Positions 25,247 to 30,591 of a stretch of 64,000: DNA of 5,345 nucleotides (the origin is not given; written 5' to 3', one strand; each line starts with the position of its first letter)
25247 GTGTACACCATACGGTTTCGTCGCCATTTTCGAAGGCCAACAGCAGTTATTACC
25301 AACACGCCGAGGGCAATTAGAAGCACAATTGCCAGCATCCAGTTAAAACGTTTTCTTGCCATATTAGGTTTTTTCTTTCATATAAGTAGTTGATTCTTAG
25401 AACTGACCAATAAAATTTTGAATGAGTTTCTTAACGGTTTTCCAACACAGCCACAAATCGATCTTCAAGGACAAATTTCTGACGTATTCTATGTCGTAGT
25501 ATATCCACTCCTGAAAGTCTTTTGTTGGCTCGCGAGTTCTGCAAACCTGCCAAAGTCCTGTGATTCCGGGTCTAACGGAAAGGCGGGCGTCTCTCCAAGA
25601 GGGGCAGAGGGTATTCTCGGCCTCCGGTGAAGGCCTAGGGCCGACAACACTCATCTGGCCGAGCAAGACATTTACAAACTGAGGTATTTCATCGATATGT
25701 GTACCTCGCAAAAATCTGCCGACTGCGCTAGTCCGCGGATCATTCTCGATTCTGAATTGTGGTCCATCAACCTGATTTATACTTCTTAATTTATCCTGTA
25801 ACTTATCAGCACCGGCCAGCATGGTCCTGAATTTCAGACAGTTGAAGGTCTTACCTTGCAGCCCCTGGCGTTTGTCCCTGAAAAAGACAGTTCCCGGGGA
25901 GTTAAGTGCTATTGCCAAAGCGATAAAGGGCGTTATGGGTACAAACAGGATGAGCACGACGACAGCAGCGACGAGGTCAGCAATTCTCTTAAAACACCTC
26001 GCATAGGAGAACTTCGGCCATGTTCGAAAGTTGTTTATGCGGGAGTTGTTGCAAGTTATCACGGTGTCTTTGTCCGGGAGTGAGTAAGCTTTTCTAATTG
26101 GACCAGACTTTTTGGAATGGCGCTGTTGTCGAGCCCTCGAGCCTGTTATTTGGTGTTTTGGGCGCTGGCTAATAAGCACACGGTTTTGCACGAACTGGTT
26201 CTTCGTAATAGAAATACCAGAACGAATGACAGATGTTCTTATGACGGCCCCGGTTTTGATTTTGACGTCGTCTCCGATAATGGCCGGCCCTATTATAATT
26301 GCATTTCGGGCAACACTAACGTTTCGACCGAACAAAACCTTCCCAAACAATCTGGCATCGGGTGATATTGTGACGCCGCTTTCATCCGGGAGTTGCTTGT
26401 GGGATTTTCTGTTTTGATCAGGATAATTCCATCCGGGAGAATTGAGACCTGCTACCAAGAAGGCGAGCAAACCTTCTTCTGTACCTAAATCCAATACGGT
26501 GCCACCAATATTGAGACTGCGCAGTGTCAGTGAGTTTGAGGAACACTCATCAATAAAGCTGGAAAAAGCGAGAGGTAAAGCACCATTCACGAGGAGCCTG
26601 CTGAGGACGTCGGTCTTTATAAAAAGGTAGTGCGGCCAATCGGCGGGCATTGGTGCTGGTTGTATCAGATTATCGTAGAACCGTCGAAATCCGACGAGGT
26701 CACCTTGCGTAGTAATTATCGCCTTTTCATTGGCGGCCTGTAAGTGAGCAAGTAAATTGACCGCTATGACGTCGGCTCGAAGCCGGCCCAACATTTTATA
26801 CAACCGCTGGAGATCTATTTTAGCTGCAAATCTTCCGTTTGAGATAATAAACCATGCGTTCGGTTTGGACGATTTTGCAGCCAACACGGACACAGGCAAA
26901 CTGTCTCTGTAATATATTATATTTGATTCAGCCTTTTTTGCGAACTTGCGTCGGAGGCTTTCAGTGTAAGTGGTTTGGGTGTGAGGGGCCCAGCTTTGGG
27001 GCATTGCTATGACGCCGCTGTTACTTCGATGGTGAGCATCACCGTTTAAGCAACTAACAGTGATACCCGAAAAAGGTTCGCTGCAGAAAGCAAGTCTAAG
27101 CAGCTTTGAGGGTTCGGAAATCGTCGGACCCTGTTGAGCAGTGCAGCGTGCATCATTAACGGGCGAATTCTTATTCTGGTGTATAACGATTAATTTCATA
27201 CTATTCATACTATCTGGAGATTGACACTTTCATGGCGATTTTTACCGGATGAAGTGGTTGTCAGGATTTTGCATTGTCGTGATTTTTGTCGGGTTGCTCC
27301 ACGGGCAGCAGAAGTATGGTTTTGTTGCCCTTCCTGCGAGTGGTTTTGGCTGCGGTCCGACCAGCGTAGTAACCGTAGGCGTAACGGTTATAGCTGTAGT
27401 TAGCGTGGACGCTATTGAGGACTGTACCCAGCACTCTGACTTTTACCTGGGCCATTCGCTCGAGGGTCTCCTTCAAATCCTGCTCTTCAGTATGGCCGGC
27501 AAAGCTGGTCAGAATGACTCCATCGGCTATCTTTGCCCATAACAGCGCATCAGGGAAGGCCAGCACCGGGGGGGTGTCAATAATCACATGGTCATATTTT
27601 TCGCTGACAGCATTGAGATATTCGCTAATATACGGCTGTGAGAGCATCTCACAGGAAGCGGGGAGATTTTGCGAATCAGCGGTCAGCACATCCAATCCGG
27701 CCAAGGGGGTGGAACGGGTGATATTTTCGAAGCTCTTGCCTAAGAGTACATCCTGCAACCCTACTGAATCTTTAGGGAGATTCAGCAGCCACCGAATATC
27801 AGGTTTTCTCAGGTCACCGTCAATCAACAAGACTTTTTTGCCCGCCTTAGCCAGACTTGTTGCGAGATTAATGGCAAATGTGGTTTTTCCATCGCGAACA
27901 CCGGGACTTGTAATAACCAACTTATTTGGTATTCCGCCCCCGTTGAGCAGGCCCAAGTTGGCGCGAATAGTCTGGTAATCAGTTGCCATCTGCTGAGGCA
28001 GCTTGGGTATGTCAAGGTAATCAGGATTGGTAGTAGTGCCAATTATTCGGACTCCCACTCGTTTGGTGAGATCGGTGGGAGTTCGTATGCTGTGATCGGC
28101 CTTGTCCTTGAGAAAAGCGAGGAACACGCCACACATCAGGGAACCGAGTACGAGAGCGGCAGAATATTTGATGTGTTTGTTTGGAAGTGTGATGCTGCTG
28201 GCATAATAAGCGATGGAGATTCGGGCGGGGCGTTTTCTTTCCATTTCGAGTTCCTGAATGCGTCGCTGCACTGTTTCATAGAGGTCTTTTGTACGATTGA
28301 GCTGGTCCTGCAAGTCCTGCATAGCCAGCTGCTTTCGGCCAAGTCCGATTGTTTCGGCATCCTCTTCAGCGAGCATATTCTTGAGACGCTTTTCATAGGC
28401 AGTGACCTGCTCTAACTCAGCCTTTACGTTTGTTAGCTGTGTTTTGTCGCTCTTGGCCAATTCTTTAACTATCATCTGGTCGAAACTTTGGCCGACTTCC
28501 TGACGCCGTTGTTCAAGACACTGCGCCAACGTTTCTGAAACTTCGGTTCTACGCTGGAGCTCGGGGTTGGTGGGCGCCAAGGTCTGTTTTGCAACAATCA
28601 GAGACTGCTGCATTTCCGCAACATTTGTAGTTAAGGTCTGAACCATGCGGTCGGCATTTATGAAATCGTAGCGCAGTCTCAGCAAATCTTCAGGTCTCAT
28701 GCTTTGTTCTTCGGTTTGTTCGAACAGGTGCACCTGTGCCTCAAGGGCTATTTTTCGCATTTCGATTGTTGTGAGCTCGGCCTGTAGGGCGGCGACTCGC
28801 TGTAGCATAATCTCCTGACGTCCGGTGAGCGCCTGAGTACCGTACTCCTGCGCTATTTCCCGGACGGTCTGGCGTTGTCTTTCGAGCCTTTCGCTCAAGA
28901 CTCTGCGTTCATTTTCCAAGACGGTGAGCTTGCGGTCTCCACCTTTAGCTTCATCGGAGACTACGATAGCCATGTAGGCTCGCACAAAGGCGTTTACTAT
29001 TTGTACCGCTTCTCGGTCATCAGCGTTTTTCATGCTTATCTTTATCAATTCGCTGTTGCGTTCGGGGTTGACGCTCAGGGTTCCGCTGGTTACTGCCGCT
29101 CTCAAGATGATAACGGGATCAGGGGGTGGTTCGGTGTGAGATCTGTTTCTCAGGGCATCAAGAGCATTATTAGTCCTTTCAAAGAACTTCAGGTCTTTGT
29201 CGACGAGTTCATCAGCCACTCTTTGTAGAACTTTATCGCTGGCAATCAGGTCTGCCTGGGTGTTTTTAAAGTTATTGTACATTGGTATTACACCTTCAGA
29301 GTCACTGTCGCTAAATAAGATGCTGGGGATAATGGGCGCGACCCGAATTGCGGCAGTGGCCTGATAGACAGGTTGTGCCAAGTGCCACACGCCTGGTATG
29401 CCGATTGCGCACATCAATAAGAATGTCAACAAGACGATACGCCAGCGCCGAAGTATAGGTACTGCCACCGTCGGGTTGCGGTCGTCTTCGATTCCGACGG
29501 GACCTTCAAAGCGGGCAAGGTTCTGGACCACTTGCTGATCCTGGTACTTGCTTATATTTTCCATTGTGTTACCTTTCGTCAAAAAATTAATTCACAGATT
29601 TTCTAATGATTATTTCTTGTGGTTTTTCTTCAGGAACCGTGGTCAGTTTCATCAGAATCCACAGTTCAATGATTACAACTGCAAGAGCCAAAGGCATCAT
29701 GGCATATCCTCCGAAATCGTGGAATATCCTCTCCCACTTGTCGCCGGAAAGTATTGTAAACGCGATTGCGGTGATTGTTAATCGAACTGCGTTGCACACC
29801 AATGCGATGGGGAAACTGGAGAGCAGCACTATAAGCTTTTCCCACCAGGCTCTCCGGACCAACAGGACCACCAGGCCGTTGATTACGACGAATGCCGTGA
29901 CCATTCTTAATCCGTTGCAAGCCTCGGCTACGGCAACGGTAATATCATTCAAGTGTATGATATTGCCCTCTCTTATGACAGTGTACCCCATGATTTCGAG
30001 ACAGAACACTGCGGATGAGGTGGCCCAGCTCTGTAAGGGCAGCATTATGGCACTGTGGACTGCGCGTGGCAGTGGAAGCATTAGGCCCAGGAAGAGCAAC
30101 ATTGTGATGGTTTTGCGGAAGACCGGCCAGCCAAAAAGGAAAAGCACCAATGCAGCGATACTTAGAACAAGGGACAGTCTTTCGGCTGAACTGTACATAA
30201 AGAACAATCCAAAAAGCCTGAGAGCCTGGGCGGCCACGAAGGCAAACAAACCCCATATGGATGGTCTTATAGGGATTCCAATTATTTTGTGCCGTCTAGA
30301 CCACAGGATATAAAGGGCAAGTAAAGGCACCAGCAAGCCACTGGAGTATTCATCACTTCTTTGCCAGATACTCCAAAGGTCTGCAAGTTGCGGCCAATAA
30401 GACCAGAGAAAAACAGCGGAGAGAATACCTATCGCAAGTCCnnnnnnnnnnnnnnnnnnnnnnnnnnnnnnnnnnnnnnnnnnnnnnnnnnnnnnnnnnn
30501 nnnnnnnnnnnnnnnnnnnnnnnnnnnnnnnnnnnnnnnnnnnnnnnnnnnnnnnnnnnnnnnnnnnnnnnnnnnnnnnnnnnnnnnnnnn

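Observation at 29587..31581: Exosortase fused to a cytoplasmic nucleotidyltransferase + left-handed-beta-helix domain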

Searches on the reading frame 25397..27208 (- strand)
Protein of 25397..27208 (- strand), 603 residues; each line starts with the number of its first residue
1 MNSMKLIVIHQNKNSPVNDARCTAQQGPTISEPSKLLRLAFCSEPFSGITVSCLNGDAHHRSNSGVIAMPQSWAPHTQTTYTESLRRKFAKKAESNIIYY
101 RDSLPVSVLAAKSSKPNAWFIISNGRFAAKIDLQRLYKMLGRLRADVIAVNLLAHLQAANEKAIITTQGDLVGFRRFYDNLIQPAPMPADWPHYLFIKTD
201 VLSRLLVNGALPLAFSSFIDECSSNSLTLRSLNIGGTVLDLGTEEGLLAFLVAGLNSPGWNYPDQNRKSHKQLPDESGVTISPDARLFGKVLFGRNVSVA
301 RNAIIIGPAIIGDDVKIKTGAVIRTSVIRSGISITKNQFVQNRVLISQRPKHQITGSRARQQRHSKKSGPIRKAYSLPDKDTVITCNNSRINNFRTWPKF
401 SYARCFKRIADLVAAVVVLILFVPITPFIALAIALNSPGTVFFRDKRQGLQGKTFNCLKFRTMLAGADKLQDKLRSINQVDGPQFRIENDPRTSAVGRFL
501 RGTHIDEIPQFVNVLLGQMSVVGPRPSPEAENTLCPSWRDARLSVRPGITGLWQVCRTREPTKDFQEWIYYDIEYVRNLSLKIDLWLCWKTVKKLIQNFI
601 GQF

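Call 3: search_protein_families(library=pfam, proteins=[window:25397-27208:-], max_evalue=0.01)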
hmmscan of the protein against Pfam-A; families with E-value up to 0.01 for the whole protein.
window:25397-27208:- (603 aa): 3 families
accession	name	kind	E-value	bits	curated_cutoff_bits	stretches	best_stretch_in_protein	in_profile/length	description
PF02397.22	Bac_transf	-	1.4e-57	194.6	27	1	407-596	1-178/179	Bacterial sugar transferase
PF00132.30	Hexapep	-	5.2e-06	26.4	27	1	294-324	5-35/36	Bacterial transferase hexapeptide (six repeats)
PF25084.1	LbH_EIF2B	-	1.9e-05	25.1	54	1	293-348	41-95/105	EIF2B subunit epsilon LbH domain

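Call 4: search_protein_families(library=ncbifam, proteins=[window:25397-27208:-], max_evalue=0.01)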
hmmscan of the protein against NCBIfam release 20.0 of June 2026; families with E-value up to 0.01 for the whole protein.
window:25397-27208:- (603 aa): 19 families
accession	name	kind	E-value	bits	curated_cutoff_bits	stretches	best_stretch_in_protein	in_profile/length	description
TIGR03025.1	EPS_sugtrans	subfamily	1.9e-70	238.3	295.55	1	397-597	248-440/445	exopolysaccharide biosynthesis polyprenyl glycosylphosphotransferase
TIGR03023.1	WcaJ_sugtrans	equivalog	1.6e-59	202.4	410.75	1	390-596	246-447/453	undecaprenyl-phosphate glucose phosphotransferase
NF041877.1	EPS_EpsZ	equivalog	1.1e-57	195.8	800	1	404-596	263-453/459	exopolysaccharide biosynthesis polyisoprenyl-phosphate hexose-1-phosphate transferase EpsZ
TIGR03022.1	WbaP_sugtrans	subfamily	1.2e-53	183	403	1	403-597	255-451/456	undecaprenyl-phosphate galactose phosphotransferase WbaP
NF052601.1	undeca_RfbP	equivalog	1.2e-50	172.1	330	1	399-596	37-236/244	undecaprenyl-phosphate galactose phosphotransferase family protein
TIGR03013.1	EpsB_2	subfamily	8e-44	150.4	393.35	1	402-594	250-435/443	TIGR03013 family XrtA/PEP-CTERM system glycosyltransferase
NF007518.0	PRK10124.1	equivalog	1.5e-36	126.1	684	1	403-594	270-456/464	undecaprenyl-phosphate glucose phosphotransferase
NF011751.0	PRK15204.1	equivalog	4.7e-34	117.8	907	1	403-596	276-470/476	undecaprenyl-phosphate galactose phosphotransferase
NF050817.1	PolSacchBiosHfsE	equivalog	9.1e-30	103.8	750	1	405-595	270-459/467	polysaccharide biosynthesis protein HfsE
NF045514.1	glycotran_HepC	equivalog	8.6e-21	74.2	140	1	402-526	112-211/220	heterocyst development glycosyltransferase HepC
TIGR03992.1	Arch_glmU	subfamily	2.6e-06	26.6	292.1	1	260-347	218-306/393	bifunctional sugar-1-phosphate nucleotidylyltransferase/acetyltransferase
NF006986.0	PRK09451.1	equivalog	8.8e-06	24.8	725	1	276-343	249-318/456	bifunctional UDP-N-acetylglucosamine diphosphorylase/glucosamine-1-phosphate N-acetyltransferase GlmU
NF052502.1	man1P_GTase_Rv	exception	1.1e-05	24.5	440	1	278-345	252-318/352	mannose-1-phosphate guanylyltransferase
TIGR01173.1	glmU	equivalog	0.00012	21.1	366.85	1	276-343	246-315/452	bifunctional UDP-N-acetylglucosamine diphosphorylase/glucosamine-1-phosphate N-acetyltransferase GlmU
TIGR03570.1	NeuD_NnaD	subfamily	0.00025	20.7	160.8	1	278-332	141-195/202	NeuD/PglB/VioB family sugar acetyltransferase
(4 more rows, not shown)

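Call 62: predict_structure(alignment_id=A2)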
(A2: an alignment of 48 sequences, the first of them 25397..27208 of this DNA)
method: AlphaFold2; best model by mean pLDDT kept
length: 603 residues; sequences in the alignment: 48
mean_pLDDT: 70.0   pTM: 0.55
mean pLDDT of the five models: 70.0, 69.6, 68.1, 65.8, 62.8
residues with pLDDT >= 90: 93; 70-90: 253; 50-70: 141; < 50: 116
segments of 3 or more residues with pLDDT < 50: 15-35, 42-44, 56-63, 92-94, 180-189, 263-272, 349-397, 601-603
pLDDT, mean of each block of 10 residues (from residue 1): 65 44 34 47 53 49 54 52 54 51 59 65 77 75 85 59 68 60 47 84 79 71 87 75 73 63 45 61 85 86 88 89 87 88 68 35 29 27 33 47 86 95 93 88 89 89 86 73 63 89 89 95 89 77 87 81 77 87 90 80 43
secondary structure, 60 per line:
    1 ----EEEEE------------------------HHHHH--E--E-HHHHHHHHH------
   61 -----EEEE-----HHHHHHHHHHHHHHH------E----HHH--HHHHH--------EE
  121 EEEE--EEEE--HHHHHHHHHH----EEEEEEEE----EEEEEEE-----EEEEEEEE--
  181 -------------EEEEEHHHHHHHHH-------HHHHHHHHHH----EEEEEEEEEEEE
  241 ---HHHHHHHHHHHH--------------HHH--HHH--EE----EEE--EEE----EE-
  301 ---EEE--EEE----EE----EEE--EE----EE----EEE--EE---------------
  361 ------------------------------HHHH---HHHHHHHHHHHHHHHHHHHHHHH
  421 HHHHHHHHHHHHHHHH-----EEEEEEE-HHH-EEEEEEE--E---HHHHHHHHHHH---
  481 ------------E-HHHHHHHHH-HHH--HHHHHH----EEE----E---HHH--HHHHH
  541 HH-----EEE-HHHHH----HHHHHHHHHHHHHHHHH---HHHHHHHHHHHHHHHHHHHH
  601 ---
elements in order: E5-9 H34-38 H46-54 E66-69 H75-89 H106-110 E119-124 E127-130 H133-142 E147-154 E159-165 E171-178 E194-198 H199-207 H215-224 E229-240 H244-255 E286-288 E291-293 E304-306 E309-311 E322-324 E339-341 H391-394 H398-436 E442-448 E454-460 H467-477 H495-503 H510-515 E520-522 H536-542 E548-550 H552-556 H561-577 H581-600

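Call 65: fold_search(model_id=the predicted structure, library=pdb)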
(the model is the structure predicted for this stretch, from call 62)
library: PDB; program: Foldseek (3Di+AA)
matches with E <= 10: 1023; with E <= 0.001: 400
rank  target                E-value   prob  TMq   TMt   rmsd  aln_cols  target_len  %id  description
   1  8e37_A                3.4e-14  1.00  0.26  0.79   6.2       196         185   31  Structure of Campylobacter concisus wild-type SeMet PglC (released 2023-09-06)
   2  8g1n_A                5.7e-14  1.00  0.26  0.75   7.3       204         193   31  Structure of Campylobacter concisus PglC I57M/Q175M Variant with modeled C-terminus (released 2023-05-31)
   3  8g1n_B                6.9e-14  1.00  0.26  0.77   7.2       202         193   31  Structure of Campylobacter concisus PglC I57M/Q175M Variant with modeled C-terminus (released 2023-05-31)
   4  8x7s_B                2.9e-12  1.00  0.33  0.47  12.3       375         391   15  Crystal structure of tlr0611 (released 2024-11-27)
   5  8x7s_A                2.9e-11  1.00  0.29  0.41  12.5       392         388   14  Crystal structure of tlr0611 (released 2024-11-27)
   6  7x8k_A                3.1e-11  1.00  0.31  0.46  12.2       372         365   12  Arabidopsis GDP-D-mannose pyrophosphorylase (VTC1) structure (product-bound) (released 2022-05-18)
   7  7d72_E                3.1e-11  1.00  0.27  0.39  13.1       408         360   12  Cryo-EM structures of human GMPPA/GMPPB complex bound to GDP-Mannose (released 2021-05-05)
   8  7d73_F                3.4e-11  1.00  0.28  0.43  11.2       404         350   12  Cryo-EM structure of GMPPA/GMPPB complex bound to GTP (State I) (released 2021-05-05)
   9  7d74_G                3.4e-11  1.00  0.26  0.39  13.3       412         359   12  Cryo-EM structure of GMPPA/GMPPB complex bound to GTP (state II) (released 2021-05-19)
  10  7d72_A                7.4e-11  1.00  0.25  0.34  13.7       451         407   12  Cryo-EM structures of human GMPPA/GMPPB complex bound to GDP-Mannose (released 2021-05-05)
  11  8x7s_C                7.9e-11  1.00  0.31  0.44  12.5       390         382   14  Crystal structure of tlr0611 (released 2024-11-27)
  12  7x8k_C                7.9e-11  1.00  0.26  0.40  13.3       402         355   12  Arabidopsis GDP-D-mannose pyrophosphorylase (VTC1) structure (product-bound) (released 2022-05-18)
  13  8t53_A                8.4e-11  1.00  0.24  0.36   3.1       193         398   30  S. enterica WbaP in a styrene maleic acid liponanoparticle (released 2024-02-14)
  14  8yre_D                1.4e-10  1.00  0.33  0.49  11.8       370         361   12  Crystal structure of Arabidopsis VTC1-KJC2 (released 2025-04-02)
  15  7x8j_A                1.8e-10  1.00  0.27  0.42  13.2       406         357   12  Arabidopsis GDP-D-mannose pyrophosphorylase (VTC1) structure (unliganded) (released 2022-05-18)
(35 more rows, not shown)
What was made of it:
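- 25397..27208 (-): Priming phosphoglycosyl transferase (PglC-like core, aa 400-600) with a paralogous degenerate NT-like + LbH module at aa 1-350. For the AF2 model, Foldseek finds PglC for the C-part and tlr0611/VTC1/GMPPA-B/eIF2B for the N-part (calls 62, 65).
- Closest known: Monotopic phosphoglycosyl transferases regulated through cytoplasmic partners or domains. Same: The neighbouring PGT has the PglC/WbaP catalytic core (call 65).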

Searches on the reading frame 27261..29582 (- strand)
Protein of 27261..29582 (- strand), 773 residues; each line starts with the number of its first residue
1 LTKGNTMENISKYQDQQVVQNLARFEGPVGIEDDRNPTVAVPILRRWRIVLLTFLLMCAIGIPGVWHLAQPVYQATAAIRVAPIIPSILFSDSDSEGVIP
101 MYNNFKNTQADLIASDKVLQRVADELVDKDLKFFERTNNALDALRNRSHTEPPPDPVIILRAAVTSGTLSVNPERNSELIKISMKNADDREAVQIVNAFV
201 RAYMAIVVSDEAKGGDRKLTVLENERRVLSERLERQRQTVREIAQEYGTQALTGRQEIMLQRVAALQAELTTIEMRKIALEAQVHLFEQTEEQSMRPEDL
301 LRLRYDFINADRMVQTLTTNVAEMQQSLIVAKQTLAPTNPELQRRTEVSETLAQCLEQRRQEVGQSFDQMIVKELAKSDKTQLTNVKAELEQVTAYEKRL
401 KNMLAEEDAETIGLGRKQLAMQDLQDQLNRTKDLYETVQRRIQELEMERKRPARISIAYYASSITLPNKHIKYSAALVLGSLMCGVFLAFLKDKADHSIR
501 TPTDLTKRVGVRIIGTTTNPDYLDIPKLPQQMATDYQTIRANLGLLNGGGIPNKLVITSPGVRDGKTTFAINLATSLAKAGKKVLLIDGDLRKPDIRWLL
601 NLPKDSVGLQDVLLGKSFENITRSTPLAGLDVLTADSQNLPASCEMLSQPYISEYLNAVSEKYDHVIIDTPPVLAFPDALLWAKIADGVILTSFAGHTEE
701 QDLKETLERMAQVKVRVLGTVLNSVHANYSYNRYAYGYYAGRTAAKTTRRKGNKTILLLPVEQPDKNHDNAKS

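Call 3: search_protein_families(library=pfam, proteins=[window:27261-29582:-], max_evalue=0.01)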
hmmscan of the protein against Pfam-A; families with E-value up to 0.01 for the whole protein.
window:27261-29582:- (773 aa): 7 families
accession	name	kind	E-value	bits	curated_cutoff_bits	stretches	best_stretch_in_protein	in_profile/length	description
PF13614.12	AAA_31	-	1.9e-15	57.7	27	1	565-712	14-166/177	AAA domain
PF01656.29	CbiA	-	4.4e-10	40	25.4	1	564-725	10-113/125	CobQ/CobB/MinD/ParA nucleotide binding domain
PF10609.15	ParA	-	1.5e-09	38.1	27.1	1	564-763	15-213/246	NUBPL iron-transfer P-loop NTPase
PF02706.20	Wzz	-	3.5e-05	24.5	25.5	1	43-126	12-91/91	Chain length determinant protein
PF09140.17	MipZ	-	0.00019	21.2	20.7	1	564-671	12-108/262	ATPase MipZ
PF13481.12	AAA_25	-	0.0011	19.1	27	0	565-670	45-151/195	AAA domain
PF02374.21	ArsA_ATPase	-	0.004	16.8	24.3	0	631-672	95-134/305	Anion-transporting ATPase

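Call 4: search_protein_families(library=ncbifam, proteins=[window:27261-29582:-], max_evalue=0.01)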
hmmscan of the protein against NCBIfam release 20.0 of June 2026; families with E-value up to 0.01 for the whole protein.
window:27261-29582:- (773 aa): 16 families
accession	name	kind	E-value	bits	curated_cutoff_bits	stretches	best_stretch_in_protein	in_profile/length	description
TIGR01007.1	eps_fam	subfamily_domain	5.2e-39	133.9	108.05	1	535-739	2-203/204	polysaccharide biosynthesis tyrosine autokinase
TIGR01005.1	eps_transp_fam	subfamily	1.4e-30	106.1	411.7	2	553-754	547-746/754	exopolysaccharide transport protein family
TIGR03029.1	EpsG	equivalog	1.6e-28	99.6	313.8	1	540-724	91-274/274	chain length determinant protein tyrosine kinase EpsG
TIGR03018.1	pepcterm_TyrKin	hypoth_equivalog_domain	1.6e-27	96.2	230.65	1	532-722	11-206/207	XrtA-associated tyrosine autokinase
NF008568.0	PRK11519.1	equivalog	2.5e-25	88.8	1068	1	553-740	527-712/720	tyrosine-protein kinase Wzc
NF007350.0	PRK09841.1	equivalog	2.9e-25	88.5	1248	1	553-740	532-719/726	tyrosine-protein kinase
TIGR03017.1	EpsF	equivalog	1.6e-15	56.7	422.75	1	44-515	11-441/444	chain length determinant protein EpsF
TIGR01969.1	minD_arch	subfamily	2.4e-13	49.8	201.75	1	564-727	12-172/251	cell division ATPase MinD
NF041546.1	ParA_partition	equivalog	3.7e-10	39.7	180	1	565-598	12-45/203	ParA family partition ATPase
TIGR01968.1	minD_bact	equivalog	8.7e-09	35.1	212.9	1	555-672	4-121/261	septum site-determining protein MinD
NF047398.1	AAA_KGGVGR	domain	7.4e-08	32.9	90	1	565-624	15-75/190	KGGVGR-motif variant AAA ATPase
NF041136.1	MrpORP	equivalog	1.3e-07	31.2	450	1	551-723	4-176/365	iron-sulfur cluster carrier protein MrpORP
TIGR03007.1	pepcterm_ChnLen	equivalog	2.7e-07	29.2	278.85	1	169-516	113-459/498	XrtA system polysaccharide chain length determinant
TIGR01006.1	polys_exp_MPA1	subfamily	4.8e-06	26.2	296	0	44-128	18-99/226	CspC family polysaccharide chain length determinant protein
TIGR03453.1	partition_RepA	equivalog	0.00023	20.1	348.45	0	652-692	224-263/387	plasmid partitioning protein RepA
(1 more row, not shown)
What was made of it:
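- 27261..29582 (-): Wzc-like gene: polysaccharide co-polymerase plus tyrosine autokinase, directly downstream. TIGR01007 scores 134 bits (cut-off 108); Wzz and AAA_31 also match (calls 3, 4).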

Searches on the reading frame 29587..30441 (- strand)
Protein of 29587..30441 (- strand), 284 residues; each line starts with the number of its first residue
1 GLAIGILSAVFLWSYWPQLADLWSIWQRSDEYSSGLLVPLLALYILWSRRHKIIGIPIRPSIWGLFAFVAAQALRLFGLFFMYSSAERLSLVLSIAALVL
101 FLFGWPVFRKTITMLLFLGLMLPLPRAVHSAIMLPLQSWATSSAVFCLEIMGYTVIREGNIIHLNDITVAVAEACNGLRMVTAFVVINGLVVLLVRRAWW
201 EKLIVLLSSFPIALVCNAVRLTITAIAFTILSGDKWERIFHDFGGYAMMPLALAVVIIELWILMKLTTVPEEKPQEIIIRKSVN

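Call 40: search_protein_families(library=ncbifam, proteins=[window:29587-30441:-], max_evalue=1)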
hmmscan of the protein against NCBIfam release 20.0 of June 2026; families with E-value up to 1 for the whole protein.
window:29587-30441:- (284 aa): 19 families
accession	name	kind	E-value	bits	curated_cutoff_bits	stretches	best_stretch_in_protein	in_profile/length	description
TIGR04152.1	exosort_VPLPA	exception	8.1e-49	167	400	1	26-274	5-253/486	VPLPA-CTERM-specific exosortase XrtD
NF038142.1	exosort_XrtW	exception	9.8e-47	159.4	425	1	4-269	5-271/494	exosortase W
TIGR02602.1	8TM_EpsH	subfamily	6.9e-45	153.4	105.55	1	23-255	1-232/241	exosortase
TIGR03109.2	exosort_XrtA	exception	1.9e-42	145.5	208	1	4-263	3-259/261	exosortase A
NF035943.2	exosort_XrtV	exception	7.5e-27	94.3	313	1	16-258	17-261/270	exosortase V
TIGR03113.1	exosort_XrtB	exception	1.4e-18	67.5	275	1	13-260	10-260/268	exosortase B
TIGR04151.1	exosort_VPDSG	exception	3.8e-17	62.7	300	1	15-264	41-300/306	VPDSG-CTERM-specific exosortase XrtC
TIGR04178.1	exo_archaeo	signature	1.2e-14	54.3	23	1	169-263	1-95/97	exosortase/archaeosortase family protein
TIGR04156.1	cyanoexo_CrtB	exception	7.5e-14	51.9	300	1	29-269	34-273/280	cyanoexosortase B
NF033464.1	cyanoexo_CrtC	exception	8.8e-13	48.4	225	1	25-231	30-243/278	cyanoexosortase C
TIGR03763.1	cyanoexo_CrtA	exception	2.7e-12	46.7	150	1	35-237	35-233/260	cyanoexosortase A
TIGR04476.1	exosort_XrtN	exception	4.5e-12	45.8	200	1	37-274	32-258/406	exosortase N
NF033770.1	exosort_XrtT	exception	5.4e-08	31.8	250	1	22-263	19-265/472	exosortase T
TIGR04199.1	exosort_xrtJ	exception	7e-07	28.5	200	1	4-224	1-232/522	exosortase J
TIGR04124.1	archaeo_artE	exception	9.2e-07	29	95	1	146-262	40-148/153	archaeosortase family protein ArtE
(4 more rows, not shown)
